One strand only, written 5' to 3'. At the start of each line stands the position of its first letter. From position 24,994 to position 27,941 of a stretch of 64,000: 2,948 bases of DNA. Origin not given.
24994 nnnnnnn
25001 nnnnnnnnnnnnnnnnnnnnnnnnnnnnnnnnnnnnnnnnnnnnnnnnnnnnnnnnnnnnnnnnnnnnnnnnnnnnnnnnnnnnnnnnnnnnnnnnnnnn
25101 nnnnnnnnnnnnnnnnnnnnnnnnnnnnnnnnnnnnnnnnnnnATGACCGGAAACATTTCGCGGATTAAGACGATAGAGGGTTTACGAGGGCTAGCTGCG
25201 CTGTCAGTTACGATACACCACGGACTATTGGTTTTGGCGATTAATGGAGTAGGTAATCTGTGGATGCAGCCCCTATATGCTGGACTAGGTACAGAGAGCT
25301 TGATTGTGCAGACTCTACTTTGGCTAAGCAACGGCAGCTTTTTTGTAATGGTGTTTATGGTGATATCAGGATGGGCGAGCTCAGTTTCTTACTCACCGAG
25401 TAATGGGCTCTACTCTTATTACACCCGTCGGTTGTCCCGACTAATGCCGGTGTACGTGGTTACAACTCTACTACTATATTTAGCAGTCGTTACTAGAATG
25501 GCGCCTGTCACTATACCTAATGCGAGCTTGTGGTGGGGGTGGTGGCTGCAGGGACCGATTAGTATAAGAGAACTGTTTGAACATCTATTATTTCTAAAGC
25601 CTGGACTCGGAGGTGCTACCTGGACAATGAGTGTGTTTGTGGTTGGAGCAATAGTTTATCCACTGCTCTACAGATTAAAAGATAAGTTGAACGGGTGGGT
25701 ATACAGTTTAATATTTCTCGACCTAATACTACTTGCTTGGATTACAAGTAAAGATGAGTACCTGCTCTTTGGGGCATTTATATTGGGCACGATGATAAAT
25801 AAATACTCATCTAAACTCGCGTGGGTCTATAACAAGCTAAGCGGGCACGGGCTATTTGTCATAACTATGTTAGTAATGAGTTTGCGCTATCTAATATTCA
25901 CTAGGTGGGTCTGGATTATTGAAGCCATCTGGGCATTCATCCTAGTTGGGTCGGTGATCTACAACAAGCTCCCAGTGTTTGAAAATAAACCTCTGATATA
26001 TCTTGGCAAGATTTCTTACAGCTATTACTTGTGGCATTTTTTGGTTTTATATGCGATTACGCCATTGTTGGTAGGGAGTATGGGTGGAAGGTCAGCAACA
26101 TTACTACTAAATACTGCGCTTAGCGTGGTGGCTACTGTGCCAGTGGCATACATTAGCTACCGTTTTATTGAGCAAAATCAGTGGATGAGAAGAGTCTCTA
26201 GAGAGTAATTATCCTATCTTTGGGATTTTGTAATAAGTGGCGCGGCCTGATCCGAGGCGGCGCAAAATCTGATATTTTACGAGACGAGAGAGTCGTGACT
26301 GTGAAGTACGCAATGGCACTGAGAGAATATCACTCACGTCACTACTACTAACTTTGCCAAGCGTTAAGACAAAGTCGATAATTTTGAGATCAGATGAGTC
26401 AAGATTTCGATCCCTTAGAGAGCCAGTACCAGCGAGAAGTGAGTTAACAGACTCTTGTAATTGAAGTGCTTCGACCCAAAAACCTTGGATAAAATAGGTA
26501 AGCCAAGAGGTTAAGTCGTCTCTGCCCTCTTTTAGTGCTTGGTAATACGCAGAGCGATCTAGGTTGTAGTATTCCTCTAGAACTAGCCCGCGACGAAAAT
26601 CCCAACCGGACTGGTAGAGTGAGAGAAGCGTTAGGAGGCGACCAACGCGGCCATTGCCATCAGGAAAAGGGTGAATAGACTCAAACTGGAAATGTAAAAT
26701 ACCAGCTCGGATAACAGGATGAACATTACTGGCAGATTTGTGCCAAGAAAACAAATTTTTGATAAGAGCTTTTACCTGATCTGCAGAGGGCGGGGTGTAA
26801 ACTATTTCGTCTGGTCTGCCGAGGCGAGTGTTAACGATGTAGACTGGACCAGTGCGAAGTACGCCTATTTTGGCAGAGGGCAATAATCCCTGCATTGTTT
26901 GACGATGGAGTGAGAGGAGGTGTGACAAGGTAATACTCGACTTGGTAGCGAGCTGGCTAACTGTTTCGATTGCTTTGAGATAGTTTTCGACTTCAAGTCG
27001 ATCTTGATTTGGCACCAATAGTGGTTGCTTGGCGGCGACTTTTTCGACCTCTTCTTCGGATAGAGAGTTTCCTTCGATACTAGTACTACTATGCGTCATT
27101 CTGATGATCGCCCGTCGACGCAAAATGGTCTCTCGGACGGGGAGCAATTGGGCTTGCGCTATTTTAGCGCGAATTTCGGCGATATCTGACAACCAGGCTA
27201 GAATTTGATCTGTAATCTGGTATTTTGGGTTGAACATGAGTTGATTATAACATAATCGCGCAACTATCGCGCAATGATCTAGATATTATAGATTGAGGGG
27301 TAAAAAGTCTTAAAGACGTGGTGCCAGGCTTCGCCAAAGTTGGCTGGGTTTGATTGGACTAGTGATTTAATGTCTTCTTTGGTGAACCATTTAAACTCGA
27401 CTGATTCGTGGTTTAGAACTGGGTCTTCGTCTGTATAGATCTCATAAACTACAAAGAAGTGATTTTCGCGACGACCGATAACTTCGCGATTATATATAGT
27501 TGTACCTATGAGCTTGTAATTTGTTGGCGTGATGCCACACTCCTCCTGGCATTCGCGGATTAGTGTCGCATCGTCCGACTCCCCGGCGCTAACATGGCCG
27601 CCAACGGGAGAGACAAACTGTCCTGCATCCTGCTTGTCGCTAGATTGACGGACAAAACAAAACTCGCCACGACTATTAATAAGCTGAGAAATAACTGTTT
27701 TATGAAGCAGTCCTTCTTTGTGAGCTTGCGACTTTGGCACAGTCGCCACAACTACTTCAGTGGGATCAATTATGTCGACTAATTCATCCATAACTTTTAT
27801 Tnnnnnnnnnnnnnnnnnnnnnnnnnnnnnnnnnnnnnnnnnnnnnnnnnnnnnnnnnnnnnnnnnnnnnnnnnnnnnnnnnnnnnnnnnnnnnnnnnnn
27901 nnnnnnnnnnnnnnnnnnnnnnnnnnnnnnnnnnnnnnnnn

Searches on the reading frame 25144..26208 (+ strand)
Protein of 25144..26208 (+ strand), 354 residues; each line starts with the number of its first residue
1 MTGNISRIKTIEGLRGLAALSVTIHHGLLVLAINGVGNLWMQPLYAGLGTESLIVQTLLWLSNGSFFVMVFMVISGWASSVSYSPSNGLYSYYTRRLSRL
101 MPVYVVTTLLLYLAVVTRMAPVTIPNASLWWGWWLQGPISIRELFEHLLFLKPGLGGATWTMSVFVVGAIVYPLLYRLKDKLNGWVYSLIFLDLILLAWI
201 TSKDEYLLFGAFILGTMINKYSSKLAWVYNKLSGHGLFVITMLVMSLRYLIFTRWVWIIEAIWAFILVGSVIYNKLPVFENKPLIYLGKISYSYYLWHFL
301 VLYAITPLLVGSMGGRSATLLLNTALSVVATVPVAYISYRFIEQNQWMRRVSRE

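Call 25: search_protein_families(library=pfam, proteins=[window:25144-26208:+], max_evalue=0.001)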
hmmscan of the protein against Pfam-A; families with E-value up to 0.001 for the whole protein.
window:25144-26208:+ (354 aa): 1 family
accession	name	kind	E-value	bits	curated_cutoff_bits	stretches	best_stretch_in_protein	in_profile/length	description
PF01757.29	Acyl_transf_3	-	1.1e-24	87.5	31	1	10-339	3-325/326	Acyltransferase domain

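Call 60: search_protein_families(library=ncbifam, proteins=[window:25144-26208:+], max_evalue=0.001)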
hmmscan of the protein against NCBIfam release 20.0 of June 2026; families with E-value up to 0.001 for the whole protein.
window:25144-26208:+ (354 aa): 1 family
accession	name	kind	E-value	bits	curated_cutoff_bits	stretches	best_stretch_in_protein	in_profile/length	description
NF058601.1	ActlTfSucTMsmeg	equivalog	2.9e-05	22.7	1275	1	279-347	318-381/723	acetyltransferase SucT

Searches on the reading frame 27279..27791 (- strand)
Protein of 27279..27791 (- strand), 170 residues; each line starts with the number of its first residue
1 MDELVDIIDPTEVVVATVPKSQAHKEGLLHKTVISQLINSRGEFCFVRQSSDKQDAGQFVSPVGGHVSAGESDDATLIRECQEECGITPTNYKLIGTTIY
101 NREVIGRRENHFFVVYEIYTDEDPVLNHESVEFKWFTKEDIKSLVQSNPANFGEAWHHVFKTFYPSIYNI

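Call 25: search_protein_families(library=pfam, proteins=[window:27279-27791:-], max_evalue=0.001)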
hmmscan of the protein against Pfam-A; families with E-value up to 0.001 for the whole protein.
window:27279-27791:- (170 aa): 1 family
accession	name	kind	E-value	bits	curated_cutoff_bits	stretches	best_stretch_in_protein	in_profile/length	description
PF00293.34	NUDIX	-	7.3e-16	58.8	21.1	1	30-142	3-120/134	NUDIX domain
